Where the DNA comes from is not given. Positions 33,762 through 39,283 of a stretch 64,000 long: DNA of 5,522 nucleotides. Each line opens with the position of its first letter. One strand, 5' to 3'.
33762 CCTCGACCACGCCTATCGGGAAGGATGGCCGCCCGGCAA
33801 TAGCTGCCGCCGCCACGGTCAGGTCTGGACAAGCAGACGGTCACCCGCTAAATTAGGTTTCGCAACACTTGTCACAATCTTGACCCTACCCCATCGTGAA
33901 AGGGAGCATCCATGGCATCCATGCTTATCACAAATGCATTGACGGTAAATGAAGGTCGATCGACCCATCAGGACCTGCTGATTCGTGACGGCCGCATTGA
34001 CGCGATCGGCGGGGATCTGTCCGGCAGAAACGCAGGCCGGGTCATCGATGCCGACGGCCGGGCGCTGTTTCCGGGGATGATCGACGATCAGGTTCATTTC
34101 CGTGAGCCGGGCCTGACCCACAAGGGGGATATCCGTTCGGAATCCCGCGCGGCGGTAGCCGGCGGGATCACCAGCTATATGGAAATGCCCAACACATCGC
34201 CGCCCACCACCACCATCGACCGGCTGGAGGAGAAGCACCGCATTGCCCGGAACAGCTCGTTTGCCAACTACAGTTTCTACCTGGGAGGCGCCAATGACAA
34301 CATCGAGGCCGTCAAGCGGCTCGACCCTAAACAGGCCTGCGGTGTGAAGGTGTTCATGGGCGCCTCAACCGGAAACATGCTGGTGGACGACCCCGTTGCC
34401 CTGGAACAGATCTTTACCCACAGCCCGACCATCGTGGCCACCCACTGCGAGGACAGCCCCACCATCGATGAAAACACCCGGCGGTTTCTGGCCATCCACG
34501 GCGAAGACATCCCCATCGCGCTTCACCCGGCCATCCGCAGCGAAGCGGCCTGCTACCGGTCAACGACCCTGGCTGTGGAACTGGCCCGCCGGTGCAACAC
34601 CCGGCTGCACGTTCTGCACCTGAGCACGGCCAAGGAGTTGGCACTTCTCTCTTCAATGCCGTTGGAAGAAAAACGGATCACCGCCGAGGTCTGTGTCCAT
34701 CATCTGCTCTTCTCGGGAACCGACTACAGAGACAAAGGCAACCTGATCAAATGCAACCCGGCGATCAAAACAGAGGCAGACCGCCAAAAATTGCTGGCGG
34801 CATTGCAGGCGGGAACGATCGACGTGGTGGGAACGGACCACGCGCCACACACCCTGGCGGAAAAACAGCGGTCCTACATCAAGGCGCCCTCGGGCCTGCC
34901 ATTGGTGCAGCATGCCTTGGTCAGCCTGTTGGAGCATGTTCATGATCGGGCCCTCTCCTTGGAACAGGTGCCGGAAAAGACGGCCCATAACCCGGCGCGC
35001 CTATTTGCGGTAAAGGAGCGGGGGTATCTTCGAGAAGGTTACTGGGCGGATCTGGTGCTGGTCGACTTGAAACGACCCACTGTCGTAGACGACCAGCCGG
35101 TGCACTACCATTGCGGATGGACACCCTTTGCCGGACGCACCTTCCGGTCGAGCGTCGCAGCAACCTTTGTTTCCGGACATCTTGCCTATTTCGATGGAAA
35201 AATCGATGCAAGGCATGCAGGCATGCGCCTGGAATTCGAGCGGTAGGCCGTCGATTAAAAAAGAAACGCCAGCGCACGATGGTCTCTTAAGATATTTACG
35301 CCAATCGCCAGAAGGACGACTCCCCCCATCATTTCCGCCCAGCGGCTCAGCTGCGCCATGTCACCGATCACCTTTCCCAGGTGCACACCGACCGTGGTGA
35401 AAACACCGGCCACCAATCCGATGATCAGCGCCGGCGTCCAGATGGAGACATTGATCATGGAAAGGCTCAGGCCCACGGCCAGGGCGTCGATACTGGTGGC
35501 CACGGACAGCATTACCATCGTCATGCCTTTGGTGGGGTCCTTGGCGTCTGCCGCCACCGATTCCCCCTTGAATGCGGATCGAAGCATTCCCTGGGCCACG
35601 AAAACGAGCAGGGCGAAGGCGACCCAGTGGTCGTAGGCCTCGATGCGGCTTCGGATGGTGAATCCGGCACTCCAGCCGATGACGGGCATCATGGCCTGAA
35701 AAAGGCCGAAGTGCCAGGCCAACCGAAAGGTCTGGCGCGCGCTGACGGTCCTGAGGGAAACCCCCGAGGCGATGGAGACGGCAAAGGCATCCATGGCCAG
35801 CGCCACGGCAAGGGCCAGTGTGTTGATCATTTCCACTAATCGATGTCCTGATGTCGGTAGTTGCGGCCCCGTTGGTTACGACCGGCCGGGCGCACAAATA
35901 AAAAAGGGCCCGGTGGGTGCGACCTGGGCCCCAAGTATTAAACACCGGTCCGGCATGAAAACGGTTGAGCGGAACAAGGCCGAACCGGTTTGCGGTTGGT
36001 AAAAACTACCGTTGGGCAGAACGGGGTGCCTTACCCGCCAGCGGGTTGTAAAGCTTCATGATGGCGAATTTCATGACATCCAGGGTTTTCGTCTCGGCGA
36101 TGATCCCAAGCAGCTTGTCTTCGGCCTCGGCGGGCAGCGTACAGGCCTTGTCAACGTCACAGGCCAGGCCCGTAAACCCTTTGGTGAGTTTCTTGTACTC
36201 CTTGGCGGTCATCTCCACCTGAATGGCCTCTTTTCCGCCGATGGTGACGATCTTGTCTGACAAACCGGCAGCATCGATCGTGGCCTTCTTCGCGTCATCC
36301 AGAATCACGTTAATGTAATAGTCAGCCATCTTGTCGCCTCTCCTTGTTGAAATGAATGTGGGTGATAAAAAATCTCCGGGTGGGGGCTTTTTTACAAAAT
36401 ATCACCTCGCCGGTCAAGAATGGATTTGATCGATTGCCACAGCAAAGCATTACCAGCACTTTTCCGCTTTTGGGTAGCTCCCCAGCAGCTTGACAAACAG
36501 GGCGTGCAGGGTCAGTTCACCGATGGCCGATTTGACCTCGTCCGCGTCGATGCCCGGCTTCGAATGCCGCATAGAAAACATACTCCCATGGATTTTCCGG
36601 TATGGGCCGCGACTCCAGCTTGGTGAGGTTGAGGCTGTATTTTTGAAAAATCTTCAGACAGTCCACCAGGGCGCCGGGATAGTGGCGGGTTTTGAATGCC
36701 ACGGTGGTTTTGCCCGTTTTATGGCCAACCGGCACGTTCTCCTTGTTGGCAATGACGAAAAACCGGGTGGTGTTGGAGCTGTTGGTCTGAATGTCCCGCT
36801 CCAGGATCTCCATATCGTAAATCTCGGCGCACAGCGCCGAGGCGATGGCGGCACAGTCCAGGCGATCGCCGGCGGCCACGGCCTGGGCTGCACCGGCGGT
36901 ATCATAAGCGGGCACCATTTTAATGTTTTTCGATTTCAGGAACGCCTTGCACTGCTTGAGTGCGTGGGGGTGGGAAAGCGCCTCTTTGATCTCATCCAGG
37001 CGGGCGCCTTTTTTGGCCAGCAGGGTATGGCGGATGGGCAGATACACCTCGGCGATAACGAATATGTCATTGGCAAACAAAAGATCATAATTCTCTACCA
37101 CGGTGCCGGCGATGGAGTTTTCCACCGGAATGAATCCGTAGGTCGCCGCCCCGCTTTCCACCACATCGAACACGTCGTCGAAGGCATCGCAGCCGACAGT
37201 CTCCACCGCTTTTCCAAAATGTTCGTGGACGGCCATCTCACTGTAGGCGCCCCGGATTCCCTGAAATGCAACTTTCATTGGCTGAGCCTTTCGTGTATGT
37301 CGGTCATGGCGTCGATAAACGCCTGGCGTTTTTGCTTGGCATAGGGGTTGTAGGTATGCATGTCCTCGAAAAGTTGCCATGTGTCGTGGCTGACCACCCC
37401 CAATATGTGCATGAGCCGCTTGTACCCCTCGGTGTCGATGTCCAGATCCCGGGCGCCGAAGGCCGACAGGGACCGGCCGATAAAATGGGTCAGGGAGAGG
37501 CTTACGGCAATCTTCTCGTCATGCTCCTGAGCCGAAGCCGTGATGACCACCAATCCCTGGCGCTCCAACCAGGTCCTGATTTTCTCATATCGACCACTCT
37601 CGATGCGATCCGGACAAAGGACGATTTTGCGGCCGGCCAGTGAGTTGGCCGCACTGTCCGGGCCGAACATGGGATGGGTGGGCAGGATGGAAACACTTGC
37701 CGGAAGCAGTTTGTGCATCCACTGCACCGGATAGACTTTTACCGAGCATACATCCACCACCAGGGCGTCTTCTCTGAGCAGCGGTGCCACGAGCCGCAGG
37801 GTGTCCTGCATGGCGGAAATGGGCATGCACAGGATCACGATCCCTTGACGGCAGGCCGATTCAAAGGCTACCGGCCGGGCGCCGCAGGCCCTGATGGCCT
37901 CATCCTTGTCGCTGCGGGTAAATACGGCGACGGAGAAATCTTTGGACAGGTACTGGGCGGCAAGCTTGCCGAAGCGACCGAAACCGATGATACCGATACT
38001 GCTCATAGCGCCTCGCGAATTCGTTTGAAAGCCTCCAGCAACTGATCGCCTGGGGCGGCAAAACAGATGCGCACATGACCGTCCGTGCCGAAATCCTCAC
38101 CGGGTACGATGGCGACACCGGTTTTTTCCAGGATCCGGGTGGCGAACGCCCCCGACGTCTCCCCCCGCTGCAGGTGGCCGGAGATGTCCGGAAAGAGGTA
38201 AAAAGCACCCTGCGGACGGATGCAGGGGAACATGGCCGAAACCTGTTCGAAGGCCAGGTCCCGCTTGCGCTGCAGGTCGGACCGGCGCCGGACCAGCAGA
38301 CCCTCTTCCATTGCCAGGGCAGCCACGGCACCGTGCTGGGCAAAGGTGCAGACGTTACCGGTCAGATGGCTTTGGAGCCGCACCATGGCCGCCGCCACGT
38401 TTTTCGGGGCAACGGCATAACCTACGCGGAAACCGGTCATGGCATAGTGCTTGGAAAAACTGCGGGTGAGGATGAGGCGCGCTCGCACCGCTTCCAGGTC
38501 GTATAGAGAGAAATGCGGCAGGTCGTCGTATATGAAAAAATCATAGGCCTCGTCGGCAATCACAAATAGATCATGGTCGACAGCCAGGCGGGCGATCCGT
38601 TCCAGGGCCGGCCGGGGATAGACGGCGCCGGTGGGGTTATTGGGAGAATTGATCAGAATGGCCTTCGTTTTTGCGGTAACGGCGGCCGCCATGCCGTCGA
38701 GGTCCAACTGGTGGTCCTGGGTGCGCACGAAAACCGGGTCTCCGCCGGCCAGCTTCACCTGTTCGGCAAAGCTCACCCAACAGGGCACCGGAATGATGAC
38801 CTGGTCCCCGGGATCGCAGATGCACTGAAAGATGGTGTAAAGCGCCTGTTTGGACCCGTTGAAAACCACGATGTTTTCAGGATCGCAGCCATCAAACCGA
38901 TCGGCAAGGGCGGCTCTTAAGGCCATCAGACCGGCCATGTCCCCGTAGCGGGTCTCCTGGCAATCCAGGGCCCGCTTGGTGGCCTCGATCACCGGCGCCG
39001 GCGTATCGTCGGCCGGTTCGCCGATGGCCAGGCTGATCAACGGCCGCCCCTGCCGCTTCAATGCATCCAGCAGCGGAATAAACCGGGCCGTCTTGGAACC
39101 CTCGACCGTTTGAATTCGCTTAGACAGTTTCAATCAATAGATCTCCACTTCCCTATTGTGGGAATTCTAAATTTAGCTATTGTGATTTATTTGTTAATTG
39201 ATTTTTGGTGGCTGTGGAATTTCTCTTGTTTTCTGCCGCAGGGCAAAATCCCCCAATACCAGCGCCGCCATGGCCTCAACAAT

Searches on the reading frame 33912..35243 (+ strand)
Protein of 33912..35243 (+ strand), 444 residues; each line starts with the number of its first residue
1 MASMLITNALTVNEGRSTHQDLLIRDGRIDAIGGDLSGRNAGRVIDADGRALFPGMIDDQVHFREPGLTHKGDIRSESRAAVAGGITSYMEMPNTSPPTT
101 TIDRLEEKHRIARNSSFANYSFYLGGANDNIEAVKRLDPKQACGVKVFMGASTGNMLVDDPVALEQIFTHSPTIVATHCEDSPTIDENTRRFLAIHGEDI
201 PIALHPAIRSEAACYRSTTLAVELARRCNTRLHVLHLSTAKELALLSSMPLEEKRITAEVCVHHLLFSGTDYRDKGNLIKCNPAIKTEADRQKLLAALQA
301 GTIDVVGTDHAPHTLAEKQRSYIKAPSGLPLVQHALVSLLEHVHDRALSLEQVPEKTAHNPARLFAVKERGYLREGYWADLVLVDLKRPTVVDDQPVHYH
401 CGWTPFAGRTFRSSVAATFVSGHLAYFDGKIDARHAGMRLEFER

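Call 21: search_protein_families(library=pfam, proteins=[window:33912-35243:+])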
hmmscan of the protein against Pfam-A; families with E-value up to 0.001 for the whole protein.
window:33912-35243:+ (444 aa): 2 families
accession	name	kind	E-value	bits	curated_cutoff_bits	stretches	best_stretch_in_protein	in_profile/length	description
PF01979.26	Amidohydro_1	-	1.2e-15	58.1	25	1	52-424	2-344/345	Amidohydrolase family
PF07969.17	Amidohydro_3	-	6.6e-09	36.2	29.7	1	345-399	404-458/472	Amidohydrolase family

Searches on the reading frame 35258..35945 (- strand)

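Call 35: search_protein_families(library=ncbifam, proteins=[window:35364-35945:-])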
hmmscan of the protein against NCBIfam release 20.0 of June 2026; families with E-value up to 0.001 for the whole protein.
window:35364-35945:- (194 aa): 0 families

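Call 37: search_protein_families(library=pfam, proteins=[window:35258-35836:-], max_evalue=0.01)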
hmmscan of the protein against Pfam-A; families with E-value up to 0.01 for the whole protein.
window:35258-35836:- (193 aa): 1 family
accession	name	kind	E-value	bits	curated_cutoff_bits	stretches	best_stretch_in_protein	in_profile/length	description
PF02659.21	Mntp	-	5.1e-50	169.6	24.4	1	31-183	2-152/152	Putative manganese efflux pump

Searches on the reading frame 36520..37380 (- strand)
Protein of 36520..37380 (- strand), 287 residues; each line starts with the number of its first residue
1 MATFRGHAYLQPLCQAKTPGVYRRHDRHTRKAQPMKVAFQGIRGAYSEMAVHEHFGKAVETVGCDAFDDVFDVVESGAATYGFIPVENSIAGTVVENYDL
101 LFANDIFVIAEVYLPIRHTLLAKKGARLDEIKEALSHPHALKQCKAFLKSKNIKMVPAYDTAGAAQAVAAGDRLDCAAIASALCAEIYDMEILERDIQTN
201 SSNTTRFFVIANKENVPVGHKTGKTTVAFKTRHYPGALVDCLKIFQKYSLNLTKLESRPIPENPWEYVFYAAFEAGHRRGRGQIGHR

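Call 35: search_protein_families(library=ncbifam, proteins=[window:36520-37380:-])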
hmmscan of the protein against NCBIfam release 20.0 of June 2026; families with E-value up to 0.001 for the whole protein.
window:36520-37380:- (287 aa): 4 families
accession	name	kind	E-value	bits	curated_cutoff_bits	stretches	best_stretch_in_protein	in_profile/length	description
NF008866.0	PRK11899.1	equivalog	1.8e-68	230.8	359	1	34-273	5-244/283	prephenate dehydratase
NF008865.0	PRK11898.1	equivalog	1.9e-62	211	219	1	35-275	2-249/284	prephenate dehydratase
NF007910.0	PRK10622.1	equivalog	2e-51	175.1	577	1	29-275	98-348/386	bifunctional chorismate mutase/prephenate dehydratase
TIGR01268.1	Phe4hydrox_tetr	equivalog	1.1e-07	31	704.8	1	218-275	10-67/436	phenylalanine 4-monooxygenase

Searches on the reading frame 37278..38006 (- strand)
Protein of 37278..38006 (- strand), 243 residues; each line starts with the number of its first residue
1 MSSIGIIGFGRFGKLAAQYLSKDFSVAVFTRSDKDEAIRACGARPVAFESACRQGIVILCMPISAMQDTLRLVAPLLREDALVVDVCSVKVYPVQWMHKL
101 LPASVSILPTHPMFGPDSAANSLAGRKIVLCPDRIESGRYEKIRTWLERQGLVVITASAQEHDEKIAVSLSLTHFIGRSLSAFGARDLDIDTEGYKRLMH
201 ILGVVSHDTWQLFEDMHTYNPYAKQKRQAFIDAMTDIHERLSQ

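Call 35: search_protein_families(library=ncbifam, proteins=[window:37278-38006:-])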
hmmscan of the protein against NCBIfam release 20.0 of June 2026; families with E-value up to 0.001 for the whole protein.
window:37278-38006:- (243 aa): 18 families
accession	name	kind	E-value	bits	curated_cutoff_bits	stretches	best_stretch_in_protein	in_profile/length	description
NF006409.0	PRK08655.1-3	equivalog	1.1e-44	153.1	310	1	3-240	2-247/290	prephenate dehydrogenase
NF006408.0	PRK08655.1-2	equivalog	1.7e-35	122.7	422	1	3-242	8-257/441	prephenate dehydrogenase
NF006410.0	PRK08655.1-4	equivalog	1e-28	100.3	498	1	4-239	7-255/446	prephenate dehydrogenase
NF006407.0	PRK08655.1-1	equivalog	4e-27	95.1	834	1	47-239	52-250/439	prephenate dehydrogenase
NF006411.0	PRK08655.1-5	equivalog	9.7e-27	93.9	464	1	6-199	8-202/443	prephenate dehydrogenase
NF008400.0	PRK11199.1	equivalog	6.3e-18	64.9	273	1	8-176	106-259/374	bifunctional chorismate mutase/prephenate dehydrogenase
NF005694.0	PRK07502.1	equivalog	1.5e-16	60.6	409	1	49-188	62-207/310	prephenate/arogenate dehydrogenase family protein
NF005650.0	PRK07417.1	equivalog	3.4e-14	52.8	290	1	3-180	3-189/281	prephenate/arogenate dehydrogenase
NF005032.0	PRK06444.1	equivalog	3.2e-11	43.2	293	1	57-234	35-192/197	prephenate dehydrogenase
NF011381.1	PRK14806.1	equivalog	9.6e-11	40.6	902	1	47-181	57-199/733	bifunctional prephenate dehydrogenase/3-phosphoshikimate 1-carboxyvinyltransferase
NF006307.0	PRK08507.1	equivalog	3.5e-10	39.5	295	1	4-183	3-192/275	prephenate dehydrogenase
NF005107.0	PRK06545.1-5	equivalog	3.5e-09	36.1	414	1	50-180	59-197/367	prephenate dehydrogenase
NF006457.0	PRK08818.1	equivalog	3.8e-07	29.5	411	1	3-174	6-170/373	prephenate dehydrogenase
NF005108.0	PRK06545.1-6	equivalog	3.9e-06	26.2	327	1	53-187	70-209/321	prephenate dehydrogenase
NF005111.0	PRK06545.2-3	equivalog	8.1e-06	25.1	344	1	26-168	39-191/371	prephenate dehydrogenase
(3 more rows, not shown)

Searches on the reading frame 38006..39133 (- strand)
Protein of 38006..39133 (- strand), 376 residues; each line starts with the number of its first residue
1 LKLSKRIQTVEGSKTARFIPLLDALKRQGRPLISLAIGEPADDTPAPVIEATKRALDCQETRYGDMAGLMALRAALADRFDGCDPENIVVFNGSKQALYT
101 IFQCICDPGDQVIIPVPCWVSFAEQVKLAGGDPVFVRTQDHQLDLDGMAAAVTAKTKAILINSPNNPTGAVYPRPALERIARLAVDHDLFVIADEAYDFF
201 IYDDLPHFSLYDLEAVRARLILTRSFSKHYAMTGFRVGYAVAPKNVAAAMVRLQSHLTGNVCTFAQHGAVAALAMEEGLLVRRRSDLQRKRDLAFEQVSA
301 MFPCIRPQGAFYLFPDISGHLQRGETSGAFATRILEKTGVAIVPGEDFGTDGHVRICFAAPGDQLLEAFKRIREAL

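Call 35: search_protein_families(library=ncbifam, proteins=[window:38006-39133:-])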
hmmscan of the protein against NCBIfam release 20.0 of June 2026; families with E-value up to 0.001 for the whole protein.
window:38006-39133:- (376 aa): 83 families (the best 25 are shown)
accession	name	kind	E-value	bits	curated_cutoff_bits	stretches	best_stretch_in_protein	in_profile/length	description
NF041091.1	asp_aminotase_Arch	equivalog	9.7e-102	340.6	550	1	4-374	1-373/376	aspartate aminotransferase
NF041364.1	GntC_guanitoxin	equivalog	9.6e-90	301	415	1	33-374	1-355/356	guanitoxin biosynthesis PLP-dependent (S)-gamma-hydroxy-L-arginine cyclodehydratase GntC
NF006229.0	PRK08361.1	equivalog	3.4e-75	253.5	624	1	27-376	30-388/391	aspartate aminotransferase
NF004770.0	PRK06108.1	subfamily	9.5e-75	251.8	422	1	27-375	33-391/396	pyridoxal phosphate-dependent aminotransferase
NF005816.0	PRK07682.1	equivalog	2e-74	250.5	620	1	2-373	5-380/390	aminotransferase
NF004769.0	PRK06107.1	equivalog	2.3e-74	250.6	617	1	6-375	9-397/402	aspartate transaminase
NF005817.0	PRK07683.1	equivalog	2.7e-68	230.4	575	1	3-374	5-379/387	aminotransferase A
NF004975.0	PRK06348.1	equivalog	1.2e-65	222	549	1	23-374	22-381/384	pyridoxal phosphate-dependent aminotransferase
NF006514.0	PRK08960.1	equivalog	1.1e-63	215.4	554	1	2-376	4-385/388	pyridoxal phosphate-dependent aminotransferase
NF005588.0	PRK07309.1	equivalog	3.2e-62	210.7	576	1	32-374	32-384/391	pyridoxal phosphate-dependent aminotransferase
NF005601.0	PRK07337.1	equivalog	2.3e-60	204.7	496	1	1-374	6-390/394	pyridoxal phosphate-dependent aminotransferase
NF006756.0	PRK09276.1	subfamily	3.9e-60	203.8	507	1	1-374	2-384/387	LL-diaminopimelate aminotransferase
TIGR03540.1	DapC_direct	equivalog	5.6e-60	203.3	593.25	1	3-374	2-382/383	LL-diaminopimelate aminotransferase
NF004621.0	PRK05957.1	equivalog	1.7e-58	198.3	498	1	16-374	13-381/389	pyridoxal phosphate-dependent aminotransferase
NF006230.0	PRK08363.1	equivalog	9.3e-58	195.9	534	1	1-374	2-390/398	alanine aminotransferase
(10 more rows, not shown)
